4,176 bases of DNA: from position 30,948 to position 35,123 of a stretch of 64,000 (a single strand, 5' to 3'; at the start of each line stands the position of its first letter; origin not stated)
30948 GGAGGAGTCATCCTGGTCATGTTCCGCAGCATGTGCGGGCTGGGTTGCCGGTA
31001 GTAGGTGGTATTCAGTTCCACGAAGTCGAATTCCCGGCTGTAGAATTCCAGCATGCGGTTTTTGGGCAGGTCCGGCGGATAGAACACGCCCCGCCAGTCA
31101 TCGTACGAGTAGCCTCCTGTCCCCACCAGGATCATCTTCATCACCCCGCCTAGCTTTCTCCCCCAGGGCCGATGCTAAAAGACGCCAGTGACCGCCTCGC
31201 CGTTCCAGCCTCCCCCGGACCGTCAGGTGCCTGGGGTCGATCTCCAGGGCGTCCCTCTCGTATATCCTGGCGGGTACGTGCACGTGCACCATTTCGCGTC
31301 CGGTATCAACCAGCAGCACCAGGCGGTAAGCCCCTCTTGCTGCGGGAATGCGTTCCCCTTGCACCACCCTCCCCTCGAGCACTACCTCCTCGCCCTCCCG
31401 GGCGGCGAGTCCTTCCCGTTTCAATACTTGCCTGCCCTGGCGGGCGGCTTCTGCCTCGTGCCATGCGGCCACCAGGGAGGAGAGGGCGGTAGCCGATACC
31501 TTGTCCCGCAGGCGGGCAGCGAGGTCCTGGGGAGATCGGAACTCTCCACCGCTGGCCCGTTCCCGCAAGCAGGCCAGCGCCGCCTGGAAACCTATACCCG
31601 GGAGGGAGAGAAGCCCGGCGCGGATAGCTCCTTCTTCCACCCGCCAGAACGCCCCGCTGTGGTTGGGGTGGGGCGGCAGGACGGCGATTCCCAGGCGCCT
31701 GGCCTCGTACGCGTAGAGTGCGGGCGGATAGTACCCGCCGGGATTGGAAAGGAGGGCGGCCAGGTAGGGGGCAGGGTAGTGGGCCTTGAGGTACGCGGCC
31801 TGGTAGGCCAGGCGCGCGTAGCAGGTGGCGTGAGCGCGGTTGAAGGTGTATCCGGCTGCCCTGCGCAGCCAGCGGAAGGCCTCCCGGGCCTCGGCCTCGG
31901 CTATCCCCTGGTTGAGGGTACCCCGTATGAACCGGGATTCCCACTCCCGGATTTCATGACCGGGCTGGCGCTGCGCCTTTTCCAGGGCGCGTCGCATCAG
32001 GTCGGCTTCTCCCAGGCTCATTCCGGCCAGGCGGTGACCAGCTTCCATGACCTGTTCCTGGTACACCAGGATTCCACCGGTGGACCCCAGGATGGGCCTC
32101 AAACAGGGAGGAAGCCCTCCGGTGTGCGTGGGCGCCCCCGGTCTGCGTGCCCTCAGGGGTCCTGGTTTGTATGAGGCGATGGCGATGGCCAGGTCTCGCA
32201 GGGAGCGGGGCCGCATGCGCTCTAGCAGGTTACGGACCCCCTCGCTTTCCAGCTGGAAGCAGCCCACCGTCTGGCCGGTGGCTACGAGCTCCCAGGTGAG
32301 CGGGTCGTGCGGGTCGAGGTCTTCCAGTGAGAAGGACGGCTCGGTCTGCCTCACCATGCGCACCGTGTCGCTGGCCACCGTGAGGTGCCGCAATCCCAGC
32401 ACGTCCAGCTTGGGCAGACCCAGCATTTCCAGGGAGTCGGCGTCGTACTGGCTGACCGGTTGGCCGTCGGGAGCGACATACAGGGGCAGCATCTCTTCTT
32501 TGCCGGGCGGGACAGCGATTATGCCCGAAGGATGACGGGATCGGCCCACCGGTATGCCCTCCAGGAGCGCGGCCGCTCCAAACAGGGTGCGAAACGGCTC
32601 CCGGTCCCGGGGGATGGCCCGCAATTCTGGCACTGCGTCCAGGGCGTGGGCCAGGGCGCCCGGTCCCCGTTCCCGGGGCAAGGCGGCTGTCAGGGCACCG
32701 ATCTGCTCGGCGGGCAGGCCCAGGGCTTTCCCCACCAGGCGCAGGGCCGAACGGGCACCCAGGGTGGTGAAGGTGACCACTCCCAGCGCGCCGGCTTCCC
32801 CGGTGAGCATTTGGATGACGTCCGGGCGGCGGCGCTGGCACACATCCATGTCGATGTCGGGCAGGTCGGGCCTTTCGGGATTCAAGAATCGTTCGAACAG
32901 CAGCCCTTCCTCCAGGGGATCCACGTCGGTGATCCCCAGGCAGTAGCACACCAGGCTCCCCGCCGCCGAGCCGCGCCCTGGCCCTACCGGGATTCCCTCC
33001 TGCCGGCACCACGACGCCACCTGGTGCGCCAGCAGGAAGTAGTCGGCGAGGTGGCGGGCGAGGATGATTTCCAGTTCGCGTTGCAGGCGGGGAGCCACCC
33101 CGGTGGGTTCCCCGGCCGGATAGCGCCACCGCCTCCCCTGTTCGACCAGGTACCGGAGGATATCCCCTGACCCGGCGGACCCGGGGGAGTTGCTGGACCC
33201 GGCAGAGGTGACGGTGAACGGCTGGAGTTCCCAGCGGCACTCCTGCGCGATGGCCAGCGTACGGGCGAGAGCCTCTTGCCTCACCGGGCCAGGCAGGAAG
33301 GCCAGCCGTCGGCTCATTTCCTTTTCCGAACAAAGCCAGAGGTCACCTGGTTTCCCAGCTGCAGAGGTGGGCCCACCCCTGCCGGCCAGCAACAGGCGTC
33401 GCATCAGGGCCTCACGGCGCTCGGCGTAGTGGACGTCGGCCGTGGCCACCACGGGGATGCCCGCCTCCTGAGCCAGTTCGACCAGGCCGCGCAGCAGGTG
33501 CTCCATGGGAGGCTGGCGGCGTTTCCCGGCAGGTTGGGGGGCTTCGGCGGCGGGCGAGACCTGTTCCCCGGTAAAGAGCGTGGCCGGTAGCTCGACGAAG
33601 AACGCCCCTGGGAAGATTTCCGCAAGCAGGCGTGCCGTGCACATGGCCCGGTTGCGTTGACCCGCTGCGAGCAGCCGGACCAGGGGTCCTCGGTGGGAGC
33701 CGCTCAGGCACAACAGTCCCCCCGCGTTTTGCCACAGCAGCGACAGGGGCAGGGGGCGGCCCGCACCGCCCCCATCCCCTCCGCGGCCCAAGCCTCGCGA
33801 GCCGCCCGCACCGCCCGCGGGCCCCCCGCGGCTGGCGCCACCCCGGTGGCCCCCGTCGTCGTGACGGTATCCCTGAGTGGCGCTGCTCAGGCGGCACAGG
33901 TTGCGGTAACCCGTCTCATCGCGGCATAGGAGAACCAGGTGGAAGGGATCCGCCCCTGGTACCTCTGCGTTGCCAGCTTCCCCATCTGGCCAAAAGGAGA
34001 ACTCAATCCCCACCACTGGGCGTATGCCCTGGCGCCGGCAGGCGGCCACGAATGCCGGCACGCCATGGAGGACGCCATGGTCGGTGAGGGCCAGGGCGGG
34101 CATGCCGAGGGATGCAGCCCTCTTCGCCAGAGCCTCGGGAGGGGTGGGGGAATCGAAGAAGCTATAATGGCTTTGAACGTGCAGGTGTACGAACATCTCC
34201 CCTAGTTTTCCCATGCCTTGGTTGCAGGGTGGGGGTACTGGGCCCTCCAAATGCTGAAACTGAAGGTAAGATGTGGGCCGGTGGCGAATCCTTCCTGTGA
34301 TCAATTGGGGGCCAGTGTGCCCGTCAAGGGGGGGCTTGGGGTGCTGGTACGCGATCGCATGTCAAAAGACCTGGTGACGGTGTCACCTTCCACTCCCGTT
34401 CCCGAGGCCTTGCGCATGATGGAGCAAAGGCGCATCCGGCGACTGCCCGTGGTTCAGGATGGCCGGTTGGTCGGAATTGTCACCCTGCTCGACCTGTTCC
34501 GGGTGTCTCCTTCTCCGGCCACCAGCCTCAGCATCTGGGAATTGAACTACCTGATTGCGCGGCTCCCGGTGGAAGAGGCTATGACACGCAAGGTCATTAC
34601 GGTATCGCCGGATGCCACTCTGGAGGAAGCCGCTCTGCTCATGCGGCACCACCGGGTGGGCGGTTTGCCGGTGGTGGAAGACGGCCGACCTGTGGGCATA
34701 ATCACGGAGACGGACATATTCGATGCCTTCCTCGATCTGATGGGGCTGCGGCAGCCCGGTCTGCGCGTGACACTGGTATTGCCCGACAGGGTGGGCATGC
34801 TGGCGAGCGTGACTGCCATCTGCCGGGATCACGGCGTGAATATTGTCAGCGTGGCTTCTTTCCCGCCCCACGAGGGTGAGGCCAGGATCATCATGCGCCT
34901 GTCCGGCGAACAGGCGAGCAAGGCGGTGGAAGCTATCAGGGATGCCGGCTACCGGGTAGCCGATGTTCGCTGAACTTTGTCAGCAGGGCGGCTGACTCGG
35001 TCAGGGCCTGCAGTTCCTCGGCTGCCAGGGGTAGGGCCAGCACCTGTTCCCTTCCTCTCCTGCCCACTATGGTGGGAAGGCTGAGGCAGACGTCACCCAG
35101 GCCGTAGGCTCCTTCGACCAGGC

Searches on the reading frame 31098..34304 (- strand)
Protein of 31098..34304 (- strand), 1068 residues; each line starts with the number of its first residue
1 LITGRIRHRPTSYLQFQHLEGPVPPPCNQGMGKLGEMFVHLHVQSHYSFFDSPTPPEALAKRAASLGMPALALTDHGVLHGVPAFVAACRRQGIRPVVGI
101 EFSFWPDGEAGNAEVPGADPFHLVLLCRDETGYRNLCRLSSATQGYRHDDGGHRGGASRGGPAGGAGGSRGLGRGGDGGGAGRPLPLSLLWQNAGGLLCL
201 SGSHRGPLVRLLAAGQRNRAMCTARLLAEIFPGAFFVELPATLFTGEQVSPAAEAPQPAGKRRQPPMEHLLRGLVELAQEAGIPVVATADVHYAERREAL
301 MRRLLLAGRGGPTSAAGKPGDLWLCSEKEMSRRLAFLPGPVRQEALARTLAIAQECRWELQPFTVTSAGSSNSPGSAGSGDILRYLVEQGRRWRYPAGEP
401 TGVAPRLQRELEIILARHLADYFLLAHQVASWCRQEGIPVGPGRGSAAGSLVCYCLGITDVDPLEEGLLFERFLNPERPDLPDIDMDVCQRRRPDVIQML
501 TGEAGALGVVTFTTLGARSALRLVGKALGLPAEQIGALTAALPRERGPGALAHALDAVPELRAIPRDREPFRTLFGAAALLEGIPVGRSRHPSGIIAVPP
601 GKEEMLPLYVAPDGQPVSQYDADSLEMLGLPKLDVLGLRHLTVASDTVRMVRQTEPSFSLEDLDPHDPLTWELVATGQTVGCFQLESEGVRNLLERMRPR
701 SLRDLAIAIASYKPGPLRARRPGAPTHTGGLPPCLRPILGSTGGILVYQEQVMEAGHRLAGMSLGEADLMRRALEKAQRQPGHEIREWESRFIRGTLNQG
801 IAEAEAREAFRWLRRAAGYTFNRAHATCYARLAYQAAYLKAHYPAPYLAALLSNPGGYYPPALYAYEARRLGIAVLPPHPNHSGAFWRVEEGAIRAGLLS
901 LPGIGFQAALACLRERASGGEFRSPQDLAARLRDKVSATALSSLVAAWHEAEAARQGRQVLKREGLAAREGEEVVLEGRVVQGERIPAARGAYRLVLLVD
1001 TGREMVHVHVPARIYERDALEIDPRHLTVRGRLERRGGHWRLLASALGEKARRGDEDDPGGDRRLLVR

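Call 7: search_protein_families(library=pfam, proteins=[window:31098-34304:-], max_evalue=0.00001)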
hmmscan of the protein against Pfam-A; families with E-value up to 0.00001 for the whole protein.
window:31098-34304:- (1068 aa): 4 families
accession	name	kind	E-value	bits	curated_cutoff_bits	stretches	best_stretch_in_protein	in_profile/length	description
PF07733.18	DNA_pol3_alpha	-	6.2e-68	229.7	23.9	1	382-637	2-260/260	Bacterial DNA polymerase III alpha NTPase domain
PF17657.6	DNA_pol3_finger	-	3.2e-33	114.9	22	1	641-796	2-162/166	Bacterial DNA polymerase III alpha subunit finger domain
PF02811.25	PHP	-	3.7e-31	109.1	26.4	1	40-239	1-161/164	PHP domain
PF14579.12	HHH_6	-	5.1e-11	43.1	25.6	1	872-947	1-77/90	Helix-hairpin-helix motif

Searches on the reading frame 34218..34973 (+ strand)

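Call 25: search_protein_families(library=pfam, proteins=[window:34218-34973:+], max_evalue=0.000001)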
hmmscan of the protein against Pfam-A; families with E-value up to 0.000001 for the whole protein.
window:34218-34973:+ (251 aa): 3 families
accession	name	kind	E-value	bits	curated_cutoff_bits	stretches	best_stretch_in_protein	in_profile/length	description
PF00571.33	CBS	-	1.3e-39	134.7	24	2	118-172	1-56/57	CBS domain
PF22190.2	TTHA0829-like_ACT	-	1.4e-13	51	27.4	1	181-251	2-70/70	TTHA0829-like ACT domain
PF01842.31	ACT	-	8.8e-11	41.8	27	1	185-242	4-63/66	ACT domain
